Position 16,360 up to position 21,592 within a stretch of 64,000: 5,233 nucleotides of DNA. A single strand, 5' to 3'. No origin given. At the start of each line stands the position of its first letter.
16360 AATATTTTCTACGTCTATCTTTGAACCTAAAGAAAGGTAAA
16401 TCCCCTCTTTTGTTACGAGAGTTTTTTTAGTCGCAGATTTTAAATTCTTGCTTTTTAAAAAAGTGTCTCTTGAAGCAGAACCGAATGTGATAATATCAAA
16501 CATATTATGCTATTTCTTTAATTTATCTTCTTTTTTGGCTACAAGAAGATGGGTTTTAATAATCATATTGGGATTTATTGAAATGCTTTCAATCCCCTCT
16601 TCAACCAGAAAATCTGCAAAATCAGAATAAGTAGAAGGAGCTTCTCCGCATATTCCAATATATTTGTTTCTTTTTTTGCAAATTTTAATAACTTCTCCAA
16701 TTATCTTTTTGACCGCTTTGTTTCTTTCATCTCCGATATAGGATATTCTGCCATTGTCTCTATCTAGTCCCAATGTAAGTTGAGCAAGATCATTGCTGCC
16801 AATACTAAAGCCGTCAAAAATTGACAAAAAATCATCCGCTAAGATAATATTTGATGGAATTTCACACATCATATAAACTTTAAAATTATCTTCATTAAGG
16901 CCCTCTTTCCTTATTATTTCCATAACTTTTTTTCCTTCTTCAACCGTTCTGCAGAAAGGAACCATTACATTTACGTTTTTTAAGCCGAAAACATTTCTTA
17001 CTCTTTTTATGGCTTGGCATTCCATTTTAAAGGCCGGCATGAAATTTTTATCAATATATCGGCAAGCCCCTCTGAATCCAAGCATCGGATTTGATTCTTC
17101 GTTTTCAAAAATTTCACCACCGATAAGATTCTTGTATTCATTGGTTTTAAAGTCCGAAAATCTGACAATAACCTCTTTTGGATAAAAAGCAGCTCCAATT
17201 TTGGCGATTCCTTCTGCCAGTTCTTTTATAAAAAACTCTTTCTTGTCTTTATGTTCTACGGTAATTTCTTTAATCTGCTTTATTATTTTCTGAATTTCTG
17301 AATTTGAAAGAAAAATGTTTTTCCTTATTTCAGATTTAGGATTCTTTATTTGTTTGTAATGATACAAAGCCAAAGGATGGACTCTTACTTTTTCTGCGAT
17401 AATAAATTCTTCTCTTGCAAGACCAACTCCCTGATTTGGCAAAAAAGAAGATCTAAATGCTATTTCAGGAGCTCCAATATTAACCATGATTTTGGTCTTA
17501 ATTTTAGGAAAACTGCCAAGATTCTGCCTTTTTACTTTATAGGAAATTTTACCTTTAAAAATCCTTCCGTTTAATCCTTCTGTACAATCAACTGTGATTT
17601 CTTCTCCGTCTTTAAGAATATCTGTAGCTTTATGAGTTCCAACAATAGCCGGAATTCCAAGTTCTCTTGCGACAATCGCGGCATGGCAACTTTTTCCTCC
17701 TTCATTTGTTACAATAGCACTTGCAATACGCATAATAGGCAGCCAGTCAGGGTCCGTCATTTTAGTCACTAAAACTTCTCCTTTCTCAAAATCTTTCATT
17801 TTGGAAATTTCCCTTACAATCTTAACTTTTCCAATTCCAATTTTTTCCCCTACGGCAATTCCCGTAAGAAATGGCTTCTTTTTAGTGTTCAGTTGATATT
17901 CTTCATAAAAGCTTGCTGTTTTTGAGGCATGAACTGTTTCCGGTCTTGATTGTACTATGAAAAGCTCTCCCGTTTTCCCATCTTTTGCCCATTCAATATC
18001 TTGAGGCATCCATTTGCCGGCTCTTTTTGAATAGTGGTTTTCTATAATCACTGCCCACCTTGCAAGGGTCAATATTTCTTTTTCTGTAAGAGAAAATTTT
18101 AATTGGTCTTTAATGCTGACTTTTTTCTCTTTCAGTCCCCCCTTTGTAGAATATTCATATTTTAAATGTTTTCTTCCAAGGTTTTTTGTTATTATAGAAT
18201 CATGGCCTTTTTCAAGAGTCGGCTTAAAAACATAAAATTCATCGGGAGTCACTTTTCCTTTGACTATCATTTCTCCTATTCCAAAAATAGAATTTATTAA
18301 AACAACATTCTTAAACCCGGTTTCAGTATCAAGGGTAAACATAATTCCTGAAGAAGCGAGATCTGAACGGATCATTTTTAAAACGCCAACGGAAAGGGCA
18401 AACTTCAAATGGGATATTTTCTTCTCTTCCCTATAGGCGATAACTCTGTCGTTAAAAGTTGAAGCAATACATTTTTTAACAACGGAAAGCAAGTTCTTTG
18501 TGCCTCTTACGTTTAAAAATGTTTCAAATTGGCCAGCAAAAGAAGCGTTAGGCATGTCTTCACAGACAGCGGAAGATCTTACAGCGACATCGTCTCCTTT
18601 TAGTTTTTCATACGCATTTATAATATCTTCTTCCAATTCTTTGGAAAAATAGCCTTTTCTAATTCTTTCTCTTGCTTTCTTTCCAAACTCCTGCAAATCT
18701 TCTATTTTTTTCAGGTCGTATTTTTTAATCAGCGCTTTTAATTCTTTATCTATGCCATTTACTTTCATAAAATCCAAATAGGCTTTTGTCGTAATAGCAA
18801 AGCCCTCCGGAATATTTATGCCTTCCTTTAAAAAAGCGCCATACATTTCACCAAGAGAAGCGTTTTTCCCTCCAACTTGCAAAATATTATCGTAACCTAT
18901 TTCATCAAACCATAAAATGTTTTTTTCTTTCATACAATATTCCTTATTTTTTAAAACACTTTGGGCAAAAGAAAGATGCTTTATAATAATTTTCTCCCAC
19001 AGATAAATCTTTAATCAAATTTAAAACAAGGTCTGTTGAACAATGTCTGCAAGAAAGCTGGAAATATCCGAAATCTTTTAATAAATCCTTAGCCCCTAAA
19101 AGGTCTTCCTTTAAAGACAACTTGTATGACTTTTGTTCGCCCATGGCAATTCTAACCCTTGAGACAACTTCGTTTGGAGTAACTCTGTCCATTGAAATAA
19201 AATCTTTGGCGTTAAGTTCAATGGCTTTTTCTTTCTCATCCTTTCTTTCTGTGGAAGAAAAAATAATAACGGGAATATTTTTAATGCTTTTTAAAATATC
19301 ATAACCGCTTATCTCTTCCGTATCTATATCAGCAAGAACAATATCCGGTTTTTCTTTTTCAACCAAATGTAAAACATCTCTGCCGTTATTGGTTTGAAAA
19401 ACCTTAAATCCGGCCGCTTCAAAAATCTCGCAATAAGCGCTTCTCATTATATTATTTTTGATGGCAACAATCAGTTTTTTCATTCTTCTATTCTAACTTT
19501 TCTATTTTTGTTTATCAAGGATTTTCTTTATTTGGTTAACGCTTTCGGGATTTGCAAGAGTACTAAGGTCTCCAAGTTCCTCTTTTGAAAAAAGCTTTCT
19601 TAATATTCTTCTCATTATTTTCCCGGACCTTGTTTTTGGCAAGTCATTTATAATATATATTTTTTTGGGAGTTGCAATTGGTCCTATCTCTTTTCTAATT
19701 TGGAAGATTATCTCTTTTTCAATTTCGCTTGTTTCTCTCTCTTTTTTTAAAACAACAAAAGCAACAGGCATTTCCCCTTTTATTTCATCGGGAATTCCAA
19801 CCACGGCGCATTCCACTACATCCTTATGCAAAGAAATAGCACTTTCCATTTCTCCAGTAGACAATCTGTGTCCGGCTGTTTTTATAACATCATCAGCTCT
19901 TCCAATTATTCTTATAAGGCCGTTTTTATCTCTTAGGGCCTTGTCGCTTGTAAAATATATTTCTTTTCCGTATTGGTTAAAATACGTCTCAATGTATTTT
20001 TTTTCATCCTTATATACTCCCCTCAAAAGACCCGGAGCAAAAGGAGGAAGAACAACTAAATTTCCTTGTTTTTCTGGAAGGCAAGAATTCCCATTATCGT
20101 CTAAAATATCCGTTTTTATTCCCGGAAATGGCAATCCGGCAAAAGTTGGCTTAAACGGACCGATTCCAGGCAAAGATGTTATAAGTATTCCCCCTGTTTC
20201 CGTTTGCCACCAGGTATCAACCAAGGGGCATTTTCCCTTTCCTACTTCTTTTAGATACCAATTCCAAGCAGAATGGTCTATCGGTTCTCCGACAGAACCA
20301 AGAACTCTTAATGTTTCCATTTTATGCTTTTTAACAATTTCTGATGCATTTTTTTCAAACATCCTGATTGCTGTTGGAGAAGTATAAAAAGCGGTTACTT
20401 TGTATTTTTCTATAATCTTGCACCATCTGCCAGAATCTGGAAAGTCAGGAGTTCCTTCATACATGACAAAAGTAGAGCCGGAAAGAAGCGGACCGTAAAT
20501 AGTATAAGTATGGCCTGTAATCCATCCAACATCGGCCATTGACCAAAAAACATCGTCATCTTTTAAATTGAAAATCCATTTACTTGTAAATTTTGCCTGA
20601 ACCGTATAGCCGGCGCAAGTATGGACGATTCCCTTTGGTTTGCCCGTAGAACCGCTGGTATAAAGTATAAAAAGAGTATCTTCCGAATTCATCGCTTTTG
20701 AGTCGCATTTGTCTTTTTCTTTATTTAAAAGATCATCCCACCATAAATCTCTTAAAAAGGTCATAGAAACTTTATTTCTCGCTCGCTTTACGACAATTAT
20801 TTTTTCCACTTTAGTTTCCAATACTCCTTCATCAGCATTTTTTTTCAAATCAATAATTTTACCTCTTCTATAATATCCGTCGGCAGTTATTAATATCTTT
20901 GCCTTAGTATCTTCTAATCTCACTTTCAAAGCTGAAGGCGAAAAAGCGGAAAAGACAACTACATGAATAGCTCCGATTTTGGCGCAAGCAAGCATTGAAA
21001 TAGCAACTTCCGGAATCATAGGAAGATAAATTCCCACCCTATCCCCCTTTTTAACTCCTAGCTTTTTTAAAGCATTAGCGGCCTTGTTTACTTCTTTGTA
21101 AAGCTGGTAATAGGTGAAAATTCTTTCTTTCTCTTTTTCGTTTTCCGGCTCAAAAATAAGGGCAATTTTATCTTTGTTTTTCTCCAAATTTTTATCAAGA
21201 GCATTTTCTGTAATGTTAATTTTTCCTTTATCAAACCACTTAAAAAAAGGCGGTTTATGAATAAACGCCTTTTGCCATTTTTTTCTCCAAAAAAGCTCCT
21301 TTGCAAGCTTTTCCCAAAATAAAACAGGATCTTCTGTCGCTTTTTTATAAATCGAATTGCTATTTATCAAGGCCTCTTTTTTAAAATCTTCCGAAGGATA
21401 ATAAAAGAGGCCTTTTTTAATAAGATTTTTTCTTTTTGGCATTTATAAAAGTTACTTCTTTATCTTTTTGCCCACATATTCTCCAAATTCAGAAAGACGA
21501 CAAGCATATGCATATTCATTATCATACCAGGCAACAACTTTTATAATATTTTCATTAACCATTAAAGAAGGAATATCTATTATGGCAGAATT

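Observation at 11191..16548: Near-perfect 2.68-kb tandem duplication of a ferredoxin / secreted protein / class II aldolase / PfkB-kinase cassette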

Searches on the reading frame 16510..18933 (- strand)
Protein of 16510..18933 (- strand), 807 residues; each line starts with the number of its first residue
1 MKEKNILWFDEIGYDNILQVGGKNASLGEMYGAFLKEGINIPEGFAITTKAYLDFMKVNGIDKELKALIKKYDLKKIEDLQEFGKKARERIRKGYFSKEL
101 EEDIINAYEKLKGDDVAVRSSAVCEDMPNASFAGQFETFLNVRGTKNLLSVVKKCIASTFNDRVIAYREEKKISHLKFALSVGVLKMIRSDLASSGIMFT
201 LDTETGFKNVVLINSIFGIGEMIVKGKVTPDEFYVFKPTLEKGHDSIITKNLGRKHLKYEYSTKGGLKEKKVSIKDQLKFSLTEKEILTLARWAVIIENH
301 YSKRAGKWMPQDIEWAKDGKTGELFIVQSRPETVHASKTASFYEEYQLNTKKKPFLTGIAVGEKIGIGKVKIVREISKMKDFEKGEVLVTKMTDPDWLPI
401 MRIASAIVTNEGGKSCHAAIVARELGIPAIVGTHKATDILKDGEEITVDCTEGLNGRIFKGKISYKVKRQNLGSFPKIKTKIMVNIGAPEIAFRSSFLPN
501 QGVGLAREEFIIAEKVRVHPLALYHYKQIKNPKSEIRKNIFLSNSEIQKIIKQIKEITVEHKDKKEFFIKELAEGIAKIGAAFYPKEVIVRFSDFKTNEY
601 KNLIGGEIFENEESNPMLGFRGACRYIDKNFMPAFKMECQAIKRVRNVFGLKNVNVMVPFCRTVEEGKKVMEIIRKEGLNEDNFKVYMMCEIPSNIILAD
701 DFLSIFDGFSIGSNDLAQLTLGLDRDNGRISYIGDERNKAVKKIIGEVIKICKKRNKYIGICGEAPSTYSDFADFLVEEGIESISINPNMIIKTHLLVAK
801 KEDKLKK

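Call 7: search_protein_families(library=pfam, proteins=[window:16510-18933:-])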
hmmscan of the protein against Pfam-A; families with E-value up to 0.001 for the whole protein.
window:16510-18933:- (807 aa): 3 families
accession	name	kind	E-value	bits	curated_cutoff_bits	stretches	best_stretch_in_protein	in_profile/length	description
PF01326.24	PPDK_N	-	1.3e-106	357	27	1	19-340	3-317/328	Pyruvate phosphate dikinase, AMP/ATP-binding domain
PF02896.24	PEP-utilizers_C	-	1e-59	202.6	22.8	1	475-801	15-291/293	PEP-utilising enzyme, PEP-binding domain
PF00391.29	PEP-utilizers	-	2.1e-28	98.2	23.1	1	382-453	1-72/72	PEP-utilising enzyme, mobile domain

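Call 8: search_protein_families(library=ncbifam, proteins=[window:16510-18933:-])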
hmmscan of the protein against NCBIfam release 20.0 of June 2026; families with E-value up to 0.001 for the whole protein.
window:16510-18933:- (807 aa): 27 families (the best 25 are shown)
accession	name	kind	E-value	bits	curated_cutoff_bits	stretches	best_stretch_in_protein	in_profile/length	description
NF005057.0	PRK06464.1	equivalog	0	1089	598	1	2-805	3-792/798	phosphoenolpyruvate synthase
TIGR01418.1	PEP_synth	equivalog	0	1057.1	739.75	1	6-802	2-783/784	pyruvate, water dikinase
NF004878.0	PRK06241.1-3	subfamily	1.6e-100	337.6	945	2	3-333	2-312/891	phosphoenolpyruvate synthase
NF004877.0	PRK06241.1-2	subfamily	1e-90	305.3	866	2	4-333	3-313/869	phosphoenolpyruvate synthase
NF041857.1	RIF_Ptrans_rph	equivalog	1e-85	288.8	999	2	6-333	3-311/864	rifamycin-inactivating phosphotransferase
NF004879.0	PRK06241.1-4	equivalog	4.4e-77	260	976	2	6-333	5-313/868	phosphoenolpyruvate synthase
NF052631.1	prodigiosin_PigC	equivalog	1.4e-75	254.8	1300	2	18-346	14-311/883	prodigiosin ligase PigC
NF004881.0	PRK06241.2-2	equivalog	9.2e-74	249.2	883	2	19-339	18-317/898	phosphoenolpyruvate synthase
NF052632.1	undecylprod_RedH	equivalog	3.2e-71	240.4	1350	2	19-346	16-310/880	undecylprodigiosin ligase RedH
NF000283.1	RPH_KJ151292.1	equivalog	1.8e-59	201.8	1700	2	15-334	15-315/865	rifamycin-inactivating phosphotransferase Rph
NF004880.0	PRK06241.2-1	equivalog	3.7e-58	197.2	972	2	10-234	8-222/837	phosphoenolpyruvate synthase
NF004883.0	PRK06241.2-4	equivalog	9.7e-55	186.2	1063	2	21-333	33-328/928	phosphoenolpyruvate synthase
TIGR01417.1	PTS_I_fam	equivalog_domain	1.6e-41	142.4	341.7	2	611-800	347-538/565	phosphoenolpyruvate--protein phosphotransferase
NF004882.0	PRK06241.2-3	equivalog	1.1e-40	139.5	850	2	19-232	11-213/827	phosphoenolpyruvate synthase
TIGR01828.1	pyru_phos_dikin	equivalog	2.9e-36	124.8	843.45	2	344-786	376-848/865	pyruvate, phosphate dikinase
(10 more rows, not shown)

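Call 23: find_encoding_contigs(protein=window:16510-18933:-, flank=10000, max_places=10)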
Protein window:16510-18933:- (807 aa): 3 contigs read that carry it; 2 places shown.
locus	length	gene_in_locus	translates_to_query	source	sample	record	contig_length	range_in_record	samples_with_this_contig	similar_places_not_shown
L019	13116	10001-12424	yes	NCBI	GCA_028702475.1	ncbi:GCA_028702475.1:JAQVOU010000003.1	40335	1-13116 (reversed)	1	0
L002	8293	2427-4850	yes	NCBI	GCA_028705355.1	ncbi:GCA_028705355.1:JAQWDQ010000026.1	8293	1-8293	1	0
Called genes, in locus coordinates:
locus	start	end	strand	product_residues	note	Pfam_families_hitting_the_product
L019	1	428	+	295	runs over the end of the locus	PF00483:NTP_transferase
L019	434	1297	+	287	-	PF01256:Carb_kinase, PF02110:HK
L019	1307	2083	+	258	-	PF00106:adh_short, PF08659:KR, PF23441:SDR, PF13561:adh_short_C2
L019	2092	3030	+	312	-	PF00890:FAD_binding_2 (faint), PF01134:GIDA (faint), PF01266:DAO (faint), PF01946:Thi4 (faint), PF07992:Pyr_redox_2, PF12831:FAD_oxidored (weak), PF13738:Pyr_redox_3, PF00070:Pyr_redox, +1 more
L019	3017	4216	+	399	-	PF03952:Enolase_N, PF00113:Enolase_C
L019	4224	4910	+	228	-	PF00300:His_Phos_1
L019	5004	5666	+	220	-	-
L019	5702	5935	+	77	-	PF00462:Glutaredoxin, PF13417:GST_N_3 (weak)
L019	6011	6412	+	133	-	-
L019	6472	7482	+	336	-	PF00044:Gp_dh_N, PF02800:Gp_dh_C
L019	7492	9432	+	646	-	PF16177:ACAS_N, PF00501:AMP-binding, PF13193:AMP-binding_C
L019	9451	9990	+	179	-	PF00072:Response_reg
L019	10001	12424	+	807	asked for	PF01326:PPDK_N, PF00391:PEP-utilizers, PF02896:PEP-utilizers_C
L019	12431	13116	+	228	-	PF00294:PfkB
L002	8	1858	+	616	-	PF16177:ACAS_N, PF00501:AMP-binding, PF13193:AMP-binding_C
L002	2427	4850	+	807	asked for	PF01326:PPDK_N, PF00391:PEP-utilizers, PF02896:PEP-utilizers_C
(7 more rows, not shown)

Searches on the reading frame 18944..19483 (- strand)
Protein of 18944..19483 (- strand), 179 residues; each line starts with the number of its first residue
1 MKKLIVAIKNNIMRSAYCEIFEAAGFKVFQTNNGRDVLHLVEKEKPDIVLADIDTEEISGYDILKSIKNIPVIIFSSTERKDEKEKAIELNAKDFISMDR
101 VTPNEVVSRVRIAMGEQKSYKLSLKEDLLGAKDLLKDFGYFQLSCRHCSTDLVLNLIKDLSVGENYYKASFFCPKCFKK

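Call 25: find_encoding_contigs(protein=window:18944-19483:-, flank=4000, max_places=10)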
Protein window:18944-19483:- (179 aa): 20 contigs read that carry it; 10 places shown.
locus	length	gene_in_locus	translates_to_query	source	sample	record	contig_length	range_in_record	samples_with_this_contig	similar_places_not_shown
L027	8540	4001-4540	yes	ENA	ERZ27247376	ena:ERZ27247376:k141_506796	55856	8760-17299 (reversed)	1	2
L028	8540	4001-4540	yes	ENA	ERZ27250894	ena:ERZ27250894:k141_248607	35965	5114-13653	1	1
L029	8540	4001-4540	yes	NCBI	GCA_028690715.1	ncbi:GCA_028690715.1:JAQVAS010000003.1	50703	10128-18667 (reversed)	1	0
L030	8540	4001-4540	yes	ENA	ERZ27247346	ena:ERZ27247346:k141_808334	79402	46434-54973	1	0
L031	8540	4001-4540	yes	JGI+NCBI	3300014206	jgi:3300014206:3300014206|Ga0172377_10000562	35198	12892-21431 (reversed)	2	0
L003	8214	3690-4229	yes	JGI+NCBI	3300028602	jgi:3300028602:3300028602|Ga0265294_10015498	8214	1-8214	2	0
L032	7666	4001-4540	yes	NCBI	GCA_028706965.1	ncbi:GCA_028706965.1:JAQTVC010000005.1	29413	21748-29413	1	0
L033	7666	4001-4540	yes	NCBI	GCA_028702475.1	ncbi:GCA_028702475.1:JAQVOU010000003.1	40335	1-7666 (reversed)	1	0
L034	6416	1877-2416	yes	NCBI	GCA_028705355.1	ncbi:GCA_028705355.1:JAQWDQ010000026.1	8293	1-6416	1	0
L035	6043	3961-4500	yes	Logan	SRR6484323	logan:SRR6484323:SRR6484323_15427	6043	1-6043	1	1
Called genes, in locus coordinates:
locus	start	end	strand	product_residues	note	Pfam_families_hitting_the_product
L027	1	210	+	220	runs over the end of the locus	-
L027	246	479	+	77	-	PF00462:Glutaredoxin, PF13417:GST_N_3 (weak)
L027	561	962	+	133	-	-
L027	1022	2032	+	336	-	PF00044:Gp_dh_N, PF02800:Gp_dh_C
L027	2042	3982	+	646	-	PF16177:ACAS_N, PF00501:AMP-binding, PF13193:AMP-binding_C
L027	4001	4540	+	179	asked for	PF00072:Response_reg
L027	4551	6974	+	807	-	PF01326:PPDK_N, PF00391:PEP-utilizers, PF02896:PEP-utilizers_C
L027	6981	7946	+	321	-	PF00294:PfkB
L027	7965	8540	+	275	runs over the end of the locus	PF01116:F_bP_aldolase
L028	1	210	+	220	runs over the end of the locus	-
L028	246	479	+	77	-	PF00462:Glutaredoxin, PF13417:GST_N_3 (weak)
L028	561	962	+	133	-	-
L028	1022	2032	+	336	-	PF00044:Gp_dh_N, PF02800:Gp_dh_C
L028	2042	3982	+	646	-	PF16177:ACAS_N, PF00501:AMP-binding, PF13193:AMP-binding_C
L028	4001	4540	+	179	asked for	PF00072:Response_reg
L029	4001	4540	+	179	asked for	PF00072:Response_reg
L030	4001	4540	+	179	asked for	PF00072:Response_reg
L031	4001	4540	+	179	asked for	PF00072:Response_reg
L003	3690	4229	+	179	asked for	PF00072:Response_reg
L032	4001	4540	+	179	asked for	PF00072:Response_reg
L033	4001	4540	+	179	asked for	PF00072:Response_reg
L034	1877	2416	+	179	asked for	PF00072:Response_reg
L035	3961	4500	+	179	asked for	PF00072:Response_reg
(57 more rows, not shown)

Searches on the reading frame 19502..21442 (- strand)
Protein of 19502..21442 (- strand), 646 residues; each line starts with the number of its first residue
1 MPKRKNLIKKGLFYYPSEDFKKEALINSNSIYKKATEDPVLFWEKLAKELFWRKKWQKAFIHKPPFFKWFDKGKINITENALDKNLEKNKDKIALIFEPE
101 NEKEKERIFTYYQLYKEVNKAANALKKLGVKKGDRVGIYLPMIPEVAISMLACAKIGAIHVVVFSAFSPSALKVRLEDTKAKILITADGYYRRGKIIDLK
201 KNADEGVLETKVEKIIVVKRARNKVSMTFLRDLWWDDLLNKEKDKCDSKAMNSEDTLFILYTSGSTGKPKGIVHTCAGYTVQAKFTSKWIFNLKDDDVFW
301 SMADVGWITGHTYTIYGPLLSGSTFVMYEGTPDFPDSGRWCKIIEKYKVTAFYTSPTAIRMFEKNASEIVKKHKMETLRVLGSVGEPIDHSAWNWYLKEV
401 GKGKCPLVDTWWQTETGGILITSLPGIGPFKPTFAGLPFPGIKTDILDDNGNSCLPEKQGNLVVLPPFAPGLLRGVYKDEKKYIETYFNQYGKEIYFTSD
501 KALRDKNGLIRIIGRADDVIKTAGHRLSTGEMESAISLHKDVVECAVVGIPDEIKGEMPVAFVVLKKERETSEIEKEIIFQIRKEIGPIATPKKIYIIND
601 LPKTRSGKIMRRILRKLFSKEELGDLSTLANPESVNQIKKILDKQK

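Call 18: find_encoding_contigs(protein=window:19502-21442:-, flank=10000, max_places=10)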
Protein window:19502-21442:- (646 aa): 3 contigs read that carry it; 3 places shown.
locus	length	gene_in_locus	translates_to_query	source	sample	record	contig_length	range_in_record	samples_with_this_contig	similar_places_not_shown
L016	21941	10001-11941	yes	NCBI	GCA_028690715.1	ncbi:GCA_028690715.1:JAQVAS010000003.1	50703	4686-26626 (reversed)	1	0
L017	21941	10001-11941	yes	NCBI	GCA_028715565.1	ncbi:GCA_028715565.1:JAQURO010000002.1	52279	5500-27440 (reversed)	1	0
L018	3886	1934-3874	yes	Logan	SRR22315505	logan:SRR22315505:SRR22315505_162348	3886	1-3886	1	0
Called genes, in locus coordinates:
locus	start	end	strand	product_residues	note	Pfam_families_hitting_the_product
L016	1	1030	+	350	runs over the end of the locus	PF21088:MS_channel_1st, PF00924:MS_channel_2nd, PF21082:MS_channel_3rd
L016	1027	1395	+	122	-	-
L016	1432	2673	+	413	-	PF00091:Tubulin, PF12327:FtsZ_C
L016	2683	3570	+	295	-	PF00483:NTP_transferase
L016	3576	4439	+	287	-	PF01256:Carb_kinase, PF02110:HK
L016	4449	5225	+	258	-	PF00106:adh_short, PF08659:KR, PF23441:SDR, PF13561:adh_short_C2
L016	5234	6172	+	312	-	PF00890:FAD_binding_2 (faint), PF01134:GIDA (faint), PF01266:DAO (faint), PF01946:Thi4 (faint), PF07992:Pyr_redox_2, PF12831:FAD_oxidored (weak), PF13738:Pyr_redox_3, PF00070:Pyr_redox, +1 more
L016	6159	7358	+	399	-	PF03952:Enolase_N, PF00113:Enolase_C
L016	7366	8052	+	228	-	PF00300:His_Phos_1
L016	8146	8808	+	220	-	-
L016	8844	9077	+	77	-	PF00462:Glutaredoxin, PF13417:GST_N_3 (weak)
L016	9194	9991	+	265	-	PF00044:Gp_dh_N (weak), PF02800:Gp_dh_C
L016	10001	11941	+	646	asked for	PF16177:ACAS_N, PF00501:AMP-binding, PF13193:AMP-binding_C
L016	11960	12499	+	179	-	PF00072:Response_reg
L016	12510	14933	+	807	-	PF01326:PPDK_N, PF00391:PEP-utilizers, PF02896:PEP-utilizers_C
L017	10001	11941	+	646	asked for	PF16177:ACAS_N, PF00501:AMP-binding, PF13193:AMP-binding_C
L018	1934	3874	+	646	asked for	PF16177:ACAS_N, PF00501:AMP-binding, PF13193:AMP-binding_C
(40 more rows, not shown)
